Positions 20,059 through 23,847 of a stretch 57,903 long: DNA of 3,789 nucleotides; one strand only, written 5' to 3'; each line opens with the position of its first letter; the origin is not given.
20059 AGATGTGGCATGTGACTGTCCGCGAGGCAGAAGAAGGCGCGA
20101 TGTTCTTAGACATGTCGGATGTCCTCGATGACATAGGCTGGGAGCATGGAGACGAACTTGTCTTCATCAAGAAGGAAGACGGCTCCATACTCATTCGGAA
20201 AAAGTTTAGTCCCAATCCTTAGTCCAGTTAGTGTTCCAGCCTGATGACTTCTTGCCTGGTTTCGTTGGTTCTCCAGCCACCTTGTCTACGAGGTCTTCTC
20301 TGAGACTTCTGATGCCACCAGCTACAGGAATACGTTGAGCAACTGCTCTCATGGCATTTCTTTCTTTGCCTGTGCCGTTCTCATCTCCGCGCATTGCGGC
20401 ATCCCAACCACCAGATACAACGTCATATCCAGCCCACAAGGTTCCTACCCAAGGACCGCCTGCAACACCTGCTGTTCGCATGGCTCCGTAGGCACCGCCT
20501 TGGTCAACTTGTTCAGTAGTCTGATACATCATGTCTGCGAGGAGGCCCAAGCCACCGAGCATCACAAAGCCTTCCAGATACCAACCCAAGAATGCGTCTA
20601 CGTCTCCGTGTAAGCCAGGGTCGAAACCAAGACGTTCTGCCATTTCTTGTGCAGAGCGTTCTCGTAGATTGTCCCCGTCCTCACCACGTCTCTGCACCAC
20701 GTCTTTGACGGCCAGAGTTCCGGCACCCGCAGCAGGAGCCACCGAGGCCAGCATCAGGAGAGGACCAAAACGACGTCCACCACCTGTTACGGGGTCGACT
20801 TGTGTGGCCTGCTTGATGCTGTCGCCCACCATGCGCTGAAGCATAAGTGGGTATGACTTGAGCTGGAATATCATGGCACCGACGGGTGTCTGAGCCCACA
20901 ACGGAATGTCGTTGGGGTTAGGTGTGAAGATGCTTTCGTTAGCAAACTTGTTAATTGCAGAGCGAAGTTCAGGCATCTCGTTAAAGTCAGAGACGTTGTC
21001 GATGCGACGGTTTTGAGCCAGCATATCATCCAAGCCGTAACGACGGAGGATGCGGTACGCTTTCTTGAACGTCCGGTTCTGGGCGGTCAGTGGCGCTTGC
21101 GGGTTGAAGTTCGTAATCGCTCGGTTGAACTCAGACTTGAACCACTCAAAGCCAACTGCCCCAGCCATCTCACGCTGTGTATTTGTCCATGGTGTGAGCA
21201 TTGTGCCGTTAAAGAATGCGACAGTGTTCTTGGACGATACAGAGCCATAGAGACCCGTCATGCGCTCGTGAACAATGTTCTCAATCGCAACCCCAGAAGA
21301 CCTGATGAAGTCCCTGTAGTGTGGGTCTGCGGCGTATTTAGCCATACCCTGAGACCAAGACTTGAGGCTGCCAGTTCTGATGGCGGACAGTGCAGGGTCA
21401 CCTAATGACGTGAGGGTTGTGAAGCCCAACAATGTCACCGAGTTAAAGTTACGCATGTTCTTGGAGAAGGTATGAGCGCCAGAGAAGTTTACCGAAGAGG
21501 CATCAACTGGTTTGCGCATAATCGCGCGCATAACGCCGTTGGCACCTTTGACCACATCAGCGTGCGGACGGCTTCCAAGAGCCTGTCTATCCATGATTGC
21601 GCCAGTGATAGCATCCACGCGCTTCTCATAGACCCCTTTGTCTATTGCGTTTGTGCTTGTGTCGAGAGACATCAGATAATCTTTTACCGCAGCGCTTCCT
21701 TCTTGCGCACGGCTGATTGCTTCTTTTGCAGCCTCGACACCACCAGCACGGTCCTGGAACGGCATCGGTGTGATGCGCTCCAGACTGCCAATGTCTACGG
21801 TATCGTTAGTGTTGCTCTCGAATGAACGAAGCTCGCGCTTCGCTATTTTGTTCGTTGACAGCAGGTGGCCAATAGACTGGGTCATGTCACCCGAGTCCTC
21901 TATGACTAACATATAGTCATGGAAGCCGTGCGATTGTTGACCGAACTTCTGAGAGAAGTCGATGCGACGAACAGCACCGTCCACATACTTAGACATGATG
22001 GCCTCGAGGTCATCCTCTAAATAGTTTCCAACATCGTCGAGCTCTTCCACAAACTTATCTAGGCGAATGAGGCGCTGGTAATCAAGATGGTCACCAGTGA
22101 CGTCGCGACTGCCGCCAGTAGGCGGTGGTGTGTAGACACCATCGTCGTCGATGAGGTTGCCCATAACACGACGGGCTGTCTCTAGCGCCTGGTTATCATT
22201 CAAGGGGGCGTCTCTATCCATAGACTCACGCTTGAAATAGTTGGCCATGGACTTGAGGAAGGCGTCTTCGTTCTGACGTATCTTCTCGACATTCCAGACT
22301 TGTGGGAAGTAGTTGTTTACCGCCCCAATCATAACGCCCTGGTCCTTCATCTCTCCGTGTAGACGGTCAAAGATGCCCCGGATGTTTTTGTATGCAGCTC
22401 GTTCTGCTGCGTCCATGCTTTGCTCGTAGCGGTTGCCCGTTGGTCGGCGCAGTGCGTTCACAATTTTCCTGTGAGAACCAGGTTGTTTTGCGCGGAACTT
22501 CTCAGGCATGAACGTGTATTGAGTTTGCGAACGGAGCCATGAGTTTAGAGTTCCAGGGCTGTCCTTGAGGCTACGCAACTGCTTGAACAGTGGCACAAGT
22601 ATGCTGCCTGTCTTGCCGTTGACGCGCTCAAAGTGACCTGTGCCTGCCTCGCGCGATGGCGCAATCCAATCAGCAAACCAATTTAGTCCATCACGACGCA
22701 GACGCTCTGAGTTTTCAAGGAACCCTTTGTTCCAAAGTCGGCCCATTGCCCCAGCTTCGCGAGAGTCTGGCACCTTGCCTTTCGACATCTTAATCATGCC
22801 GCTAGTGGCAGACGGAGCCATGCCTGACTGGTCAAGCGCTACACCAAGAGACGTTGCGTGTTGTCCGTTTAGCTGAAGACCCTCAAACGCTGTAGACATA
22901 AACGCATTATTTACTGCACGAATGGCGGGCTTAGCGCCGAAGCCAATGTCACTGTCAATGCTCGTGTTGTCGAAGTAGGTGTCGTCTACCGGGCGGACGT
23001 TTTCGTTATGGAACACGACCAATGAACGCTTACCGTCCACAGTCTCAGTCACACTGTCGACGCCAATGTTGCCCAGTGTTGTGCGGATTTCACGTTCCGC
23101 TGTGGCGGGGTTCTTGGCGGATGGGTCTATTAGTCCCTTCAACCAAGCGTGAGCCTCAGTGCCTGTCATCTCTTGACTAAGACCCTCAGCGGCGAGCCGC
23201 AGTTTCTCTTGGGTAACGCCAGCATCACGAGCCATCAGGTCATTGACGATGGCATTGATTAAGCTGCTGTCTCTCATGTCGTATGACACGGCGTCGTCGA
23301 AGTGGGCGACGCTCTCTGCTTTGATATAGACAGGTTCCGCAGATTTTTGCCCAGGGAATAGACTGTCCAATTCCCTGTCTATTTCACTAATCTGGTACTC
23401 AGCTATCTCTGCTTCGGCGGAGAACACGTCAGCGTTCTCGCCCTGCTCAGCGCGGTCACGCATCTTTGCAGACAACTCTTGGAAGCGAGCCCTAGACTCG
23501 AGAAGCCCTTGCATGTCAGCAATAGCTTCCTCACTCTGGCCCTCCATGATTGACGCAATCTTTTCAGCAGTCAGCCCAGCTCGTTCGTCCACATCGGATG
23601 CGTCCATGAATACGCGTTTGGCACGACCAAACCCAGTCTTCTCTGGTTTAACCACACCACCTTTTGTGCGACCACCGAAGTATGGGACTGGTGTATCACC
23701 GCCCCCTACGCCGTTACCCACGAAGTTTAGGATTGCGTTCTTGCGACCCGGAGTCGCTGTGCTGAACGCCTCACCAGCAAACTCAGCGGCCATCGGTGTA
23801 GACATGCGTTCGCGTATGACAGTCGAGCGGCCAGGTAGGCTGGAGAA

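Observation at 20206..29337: Giant 3043-aa ORF with an embedded HExxH motif at the distal end of the late operon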

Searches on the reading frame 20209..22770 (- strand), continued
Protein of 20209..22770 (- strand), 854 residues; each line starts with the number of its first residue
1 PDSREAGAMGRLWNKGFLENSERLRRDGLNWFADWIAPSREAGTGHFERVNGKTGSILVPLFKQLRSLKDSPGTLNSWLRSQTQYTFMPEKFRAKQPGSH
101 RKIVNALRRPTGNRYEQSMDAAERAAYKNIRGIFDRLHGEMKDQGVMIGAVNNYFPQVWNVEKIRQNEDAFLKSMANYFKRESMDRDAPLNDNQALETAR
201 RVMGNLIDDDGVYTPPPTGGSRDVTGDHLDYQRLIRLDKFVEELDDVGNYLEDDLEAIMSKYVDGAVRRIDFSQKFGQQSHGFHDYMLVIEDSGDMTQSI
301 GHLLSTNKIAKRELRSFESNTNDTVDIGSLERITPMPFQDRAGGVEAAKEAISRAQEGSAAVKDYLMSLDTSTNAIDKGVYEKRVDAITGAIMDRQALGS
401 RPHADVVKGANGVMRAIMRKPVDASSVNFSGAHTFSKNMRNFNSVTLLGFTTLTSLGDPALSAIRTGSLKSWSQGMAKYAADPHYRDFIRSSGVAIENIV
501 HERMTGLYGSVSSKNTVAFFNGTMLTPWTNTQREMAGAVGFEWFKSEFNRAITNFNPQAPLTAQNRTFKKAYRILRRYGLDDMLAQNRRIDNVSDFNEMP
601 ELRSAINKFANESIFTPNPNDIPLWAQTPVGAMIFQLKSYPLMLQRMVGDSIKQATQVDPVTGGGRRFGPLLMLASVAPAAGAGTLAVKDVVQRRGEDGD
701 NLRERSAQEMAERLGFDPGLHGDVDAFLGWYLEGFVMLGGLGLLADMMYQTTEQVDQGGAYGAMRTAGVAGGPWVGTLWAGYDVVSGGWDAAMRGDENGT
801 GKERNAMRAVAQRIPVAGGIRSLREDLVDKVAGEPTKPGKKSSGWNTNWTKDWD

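Call 79: search_protein_families(library=phrogs, proteins=[window:20209-22770:-], max_evalue=5)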
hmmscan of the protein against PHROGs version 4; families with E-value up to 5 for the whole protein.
window:20209-22770:- (854 aa): 7 families
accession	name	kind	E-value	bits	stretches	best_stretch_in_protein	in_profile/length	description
phrog_684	-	head and packaging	3.9e-14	53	3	95-210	152-265/840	virion structural protein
phrog_342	-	head and packaging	2.2e-13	50.2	2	78-208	531-673/1235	internal virion protein with endolysin domain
phrog_6958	-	head and packaging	1.8e-09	37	2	545-644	793-895/1052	virion structural protein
phrog_30152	-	head and packaging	1.9e-08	33.1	2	119-286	1701-1860/2249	virion structural protein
phrog_16310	-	unknown function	4e-08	32.1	1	148-641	826-1252/1411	-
phrog_22204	-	unknown function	0.0052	17.6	1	706-725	24-43/43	-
phrog_15629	-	unknown function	0.16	12.8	0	231-296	3-70/121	-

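Call 90: search_protein_families(library=phrogs, alignment_id=A1, max_evalue=0.001)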
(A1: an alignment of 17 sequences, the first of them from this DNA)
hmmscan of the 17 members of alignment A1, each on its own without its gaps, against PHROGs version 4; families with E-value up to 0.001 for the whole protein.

A. member 1, seq(854 aa): 5 families
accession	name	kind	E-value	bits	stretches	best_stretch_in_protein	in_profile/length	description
phrog_684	-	head and packaging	3.9e-14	53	1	95-210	152-265/840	virion structural protein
phrog_342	-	head and packaging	2.2e-13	50.2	1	78-208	531-673/1235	internal virion protein with endolysin domain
phrog_6958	-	head and packaging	1.8e-09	37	1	545-644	793-895/1052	virion structural protein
phrog_30152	-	head and packaging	1.9e-08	33.1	1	119-286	1701-1860/2249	virion structural protein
phrog_16310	-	unknown function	4e-08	32.1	1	148-641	826-1252/1411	-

B. families by the number of members that match (of 17 scanned): 7 families
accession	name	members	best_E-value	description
phrog_684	-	15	1.5e-18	virion structural protein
phrog_6958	-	14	4e-13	virion structural protein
phrog_16310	-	13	2.9e-13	-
phrog_30152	-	11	1.9e-08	virion structural protein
phrog_342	-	3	7.4e-28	internal virion protein with endolysin domain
phrog_35479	-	3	1.7e-06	-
phrog_167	-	1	0.00044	tail length tape measure protein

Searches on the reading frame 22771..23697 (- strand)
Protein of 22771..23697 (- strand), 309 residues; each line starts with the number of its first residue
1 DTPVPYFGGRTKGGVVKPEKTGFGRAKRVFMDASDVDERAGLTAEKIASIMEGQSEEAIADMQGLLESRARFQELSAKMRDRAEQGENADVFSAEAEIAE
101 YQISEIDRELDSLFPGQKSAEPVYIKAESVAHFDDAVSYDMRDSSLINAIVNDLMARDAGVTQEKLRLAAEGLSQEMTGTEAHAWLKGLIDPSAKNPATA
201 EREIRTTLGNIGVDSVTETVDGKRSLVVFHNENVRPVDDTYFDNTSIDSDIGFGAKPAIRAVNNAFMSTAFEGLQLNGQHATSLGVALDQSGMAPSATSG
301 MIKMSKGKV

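Call 78: search_protein_families(library=pfam, proteins=[window:22771-23697:-], max_evalue=5)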
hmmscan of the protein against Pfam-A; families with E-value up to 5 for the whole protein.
window:22771-23697:- (309 aa): 0 families

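Call 79: search_protein_families(library=phrogs, proteins=[window:22771-23697:-], max_evalue=5)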
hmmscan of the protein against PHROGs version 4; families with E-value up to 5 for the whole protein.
window:22771-23697:- (309 aa): 1 family
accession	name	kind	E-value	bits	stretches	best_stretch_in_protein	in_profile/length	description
phrog_4004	-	unknown function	0.0015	19.6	1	73-102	12-41/55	-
